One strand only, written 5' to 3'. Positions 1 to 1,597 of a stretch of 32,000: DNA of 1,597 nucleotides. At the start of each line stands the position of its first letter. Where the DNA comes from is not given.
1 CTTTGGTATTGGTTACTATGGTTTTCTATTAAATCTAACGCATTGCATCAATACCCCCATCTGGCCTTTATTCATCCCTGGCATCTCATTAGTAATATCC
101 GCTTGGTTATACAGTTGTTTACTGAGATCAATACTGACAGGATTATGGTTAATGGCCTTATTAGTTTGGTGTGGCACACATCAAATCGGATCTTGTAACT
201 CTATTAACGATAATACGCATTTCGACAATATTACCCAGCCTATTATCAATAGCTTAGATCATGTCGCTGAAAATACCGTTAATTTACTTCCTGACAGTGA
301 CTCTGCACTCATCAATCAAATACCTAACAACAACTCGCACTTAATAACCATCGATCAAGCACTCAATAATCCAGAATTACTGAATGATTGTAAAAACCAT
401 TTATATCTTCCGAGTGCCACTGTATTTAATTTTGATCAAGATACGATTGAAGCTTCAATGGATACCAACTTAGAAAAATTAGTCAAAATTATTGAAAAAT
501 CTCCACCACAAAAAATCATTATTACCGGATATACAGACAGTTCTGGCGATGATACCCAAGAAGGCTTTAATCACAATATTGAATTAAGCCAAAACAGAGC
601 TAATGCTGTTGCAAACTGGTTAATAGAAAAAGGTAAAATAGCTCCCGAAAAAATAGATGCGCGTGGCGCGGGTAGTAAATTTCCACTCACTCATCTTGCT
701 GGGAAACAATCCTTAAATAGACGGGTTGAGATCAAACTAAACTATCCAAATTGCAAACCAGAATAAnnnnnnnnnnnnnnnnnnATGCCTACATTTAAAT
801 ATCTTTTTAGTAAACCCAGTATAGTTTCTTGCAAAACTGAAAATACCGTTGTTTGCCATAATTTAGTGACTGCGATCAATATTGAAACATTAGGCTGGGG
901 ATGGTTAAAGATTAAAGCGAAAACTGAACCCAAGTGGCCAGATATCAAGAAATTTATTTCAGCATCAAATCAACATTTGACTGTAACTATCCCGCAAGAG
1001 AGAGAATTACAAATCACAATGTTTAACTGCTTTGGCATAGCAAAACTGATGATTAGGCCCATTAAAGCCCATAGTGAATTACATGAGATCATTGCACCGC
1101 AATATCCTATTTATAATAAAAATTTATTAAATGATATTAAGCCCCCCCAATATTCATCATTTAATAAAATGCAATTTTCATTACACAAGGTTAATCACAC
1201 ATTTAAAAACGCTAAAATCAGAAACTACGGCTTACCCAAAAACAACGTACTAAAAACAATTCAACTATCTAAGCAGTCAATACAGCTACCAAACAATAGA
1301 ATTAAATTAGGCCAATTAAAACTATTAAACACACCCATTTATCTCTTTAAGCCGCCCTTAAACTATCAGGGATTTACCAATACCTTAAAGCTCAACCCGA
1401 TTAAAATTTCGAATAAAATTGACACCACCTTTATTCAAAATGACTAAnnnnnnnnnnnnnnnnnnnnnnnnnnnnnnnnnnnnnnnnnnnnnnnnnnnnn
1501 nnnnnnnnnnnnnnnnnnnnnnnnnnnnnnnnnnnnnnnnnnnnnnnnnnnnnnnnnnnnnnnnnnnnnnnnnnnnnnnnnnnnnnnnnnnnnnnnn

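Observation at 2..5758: OmpA-like gene plus three tandem DUF4407-like membrane coiled-coil paralogues, the central one carrying an intact caspase domain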

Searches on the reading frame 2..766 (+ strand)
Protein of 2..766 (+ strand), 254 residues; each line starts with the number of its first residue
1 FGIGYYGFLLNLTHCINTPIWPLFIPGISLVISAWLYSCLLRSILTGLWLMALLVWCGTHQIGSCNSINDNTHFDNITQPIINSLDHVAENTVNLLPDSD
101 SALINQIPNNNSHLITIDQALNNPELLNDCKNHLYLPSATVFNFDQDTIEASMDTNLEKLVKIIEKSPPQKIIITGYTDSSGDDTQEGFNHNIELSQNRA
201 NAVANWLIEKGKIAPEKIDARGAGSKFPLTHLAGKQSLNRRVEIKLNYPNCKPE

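Call 3: search_protein_families(library=pfam, proteins=[window:2-766:+], max_evalue=0.1)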
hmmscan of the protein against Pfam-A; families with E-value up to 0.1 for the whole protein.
window:2-766:+ (254 aa): 2 families
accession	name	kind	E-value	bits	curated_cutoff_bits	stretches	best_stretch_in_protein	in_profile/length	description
PF00691.25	OmpA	-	2.3e-17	63.6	27.2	1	142-237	2-93/98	OmpA family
PF05359.17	DUF748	-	0.0071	14.8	50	0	194-218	1013-1037/1037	Domain of Unknown Function (DUF748)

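Call 5: search_protein_families(library=padloc, proteins=[window:2-766:+], max_evalue=0.01)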
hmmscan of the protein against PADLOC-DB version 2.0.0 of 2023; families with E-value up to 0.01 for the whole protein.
window:2-766:+ (254 aa): 5 families
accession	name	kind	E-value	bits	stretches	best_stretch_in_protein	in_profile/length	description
PDLC00609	ZorB1|ZorB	-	2.5e-08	31.7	1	170-247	134-215/232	MotB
PDLC00651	ZorB3|ZorB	-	3.9e-07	27.8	1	141-245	92-201/215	MotB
PDLC00610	ZorB1|ZorB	-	0.00011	19.8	1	172-210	150-188/254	MotB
PDLC00641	ZorB2|ZorB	-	0.00024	18.9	1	170-225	134-199/238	MotB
PDLC00611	ZorB1|ZorB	-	0.0061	14.2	0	134-240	90-207/240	MotB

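Call 6: search_protein_families(library=ncbifam, proteins=[window:2-766:+], max_evalue=0.01)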
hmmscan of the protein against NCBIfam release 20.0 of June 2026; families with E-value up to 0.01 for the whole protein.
window:2-766:+ (254 aa): 38 families (the best 25 are shown)
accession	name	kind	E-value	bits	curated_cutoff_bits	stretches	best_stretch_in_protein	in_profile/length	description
NF053611.1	YiaD_Gzip_OmpA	equivalog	1.9e-22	80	175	1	133-246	97-206/206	YiaD family glycine zipper/OmpA-like lipoprotein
NF053613.1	OMP_toxin_LptF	equivalog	5.7e-17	62.2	400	1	141-246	144-245/256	lipotoxin F family OmpA-related lipoprotein LptF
NF053612.1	anchor_PA1041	equivalog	6.1e-17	62.3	250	1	140-247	133-236/236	PA1041 family peptidoglycan-binding anchor lipoprotein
TIGR03350.1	type_VI_ompA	equivalog_domain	2.1e-15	56.9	139.8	1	134-245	26-136/137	type VI secretion system protein TssL, long form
NF053585.1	OMP_LP_YfiB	equivalog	4.7e-14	52.6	128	1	135-244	53-158/163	outer membrane lipoprotein YfiB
NF045787.1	OmpABordt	equivalog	2.6e-13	50.1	200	1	132-245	79-188/194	outer membrane protein OmpA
NF006285.1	PRK08457.1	equivalog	4.4e-13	49.6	250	1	132-247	116-231/253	flagellar motor protein MotB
NF008071.1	PRK10808.1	equivalog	4.8e-13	49.2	277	1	132-237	225-326/358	porin OmpA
NF006508.0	PRK08944.1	subfamily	3.8e-12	46.1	259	1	151-248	192-289/304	MotB family protein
TIGR03789.1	pdsO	hypoth_equivalog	6.7e-12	45.6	152.2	1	95-244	99-241/243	sortase-associated OmpA-like protein PdsO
NF053607.1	CHU_0125_OmpA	equivalog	8.8e-12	44.3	620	1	141-245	534-635/639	CHU_0125 family OmpA-like outer membrane integrity protein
NF007804.1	PRK10510.1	equivalog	5.3e-11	42.3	307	1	134-246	108-216/219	OmpA family lipoprotein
NF052230.1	T9SS_PorE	exception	5.5e-11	41.4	600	1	141-228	518-599/648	PorE family type IX secretion system protein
NF005999.0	PRK08126.1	subfamily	1.2e-10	40.8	571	1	140-246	325-430/432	hypothetical protein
NF047726.1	AutTranAdhPGAsTpgA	equivalog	1.8e-10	40.4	350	1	139-237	155-250/268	trimeric autotransporter adhesin/peptidogylcan-associated protein TpgA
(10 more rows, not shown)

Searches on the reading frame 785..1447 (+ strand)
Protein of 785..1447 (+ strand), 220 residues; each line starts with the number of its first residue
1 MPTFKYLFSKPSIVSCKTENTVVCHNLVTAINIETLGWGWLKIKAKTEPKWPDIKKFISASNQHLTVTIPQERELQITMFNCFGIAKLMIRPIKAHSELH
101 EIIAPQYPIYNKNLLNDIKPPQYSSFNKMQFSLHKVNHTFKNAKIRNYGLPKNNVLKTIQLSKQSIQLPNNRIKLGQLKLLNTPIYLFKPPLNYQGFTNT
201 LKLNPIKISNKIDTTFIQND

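Call 3: search_protein_families(library=pfam, proteins=[window:785-1447:+], max_evalue=0.1)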
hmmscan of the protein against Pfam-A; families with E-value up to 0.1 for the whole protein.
window:785-1447:+ (220 aa): 0 families

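Call 5: search_protein_families(library=padloc, proteins=[window:785-1447:+], max_evalue=0.01)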
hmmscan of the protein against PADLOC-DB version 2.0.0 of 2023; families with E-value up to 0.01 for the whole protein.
window:785-1447:+ (220 aa): 0 families

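Call 6: search_protein_families(library=ncbifam, proteins=[window:785-1447:+], max_evalue=0.01)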
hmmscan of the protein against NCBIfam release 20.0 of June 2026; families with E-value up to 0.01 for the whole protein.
window:785-1447:+ (220 aa): 0 families

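Call 54: search_protein_families(library=phrogs, proteins=[window:785-1447:+], max_evalue=0.001)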
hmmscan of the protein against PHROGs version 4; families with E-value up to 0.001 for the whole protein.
window:785-1447:+ (220 aa): 0 families

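Call 57: find_homologous_proteins(query=window:785-1447:+, max_evalue=0.01)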
Query window:785-1447:+ (220 aa): 6 proteins with E <= 0.01 among 111 candidates.
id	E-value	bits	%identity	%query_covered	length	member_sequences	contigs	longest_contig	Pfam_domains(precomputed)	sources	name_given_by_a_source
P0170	2.4e-141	486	99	100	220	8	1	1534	-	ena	-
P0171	1.9e-100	353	74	100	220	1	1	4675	-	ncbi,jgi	jgi:hypothetical protein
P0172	9.2e-92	324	70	100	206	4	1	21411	-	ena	-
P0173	4.4e-87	309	66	100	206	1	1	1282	-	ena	-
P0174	6.9e-74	266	60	100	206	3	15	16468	-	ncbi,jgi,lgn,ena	-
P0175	1.3e-61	226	54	100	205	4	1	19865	-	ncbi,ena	-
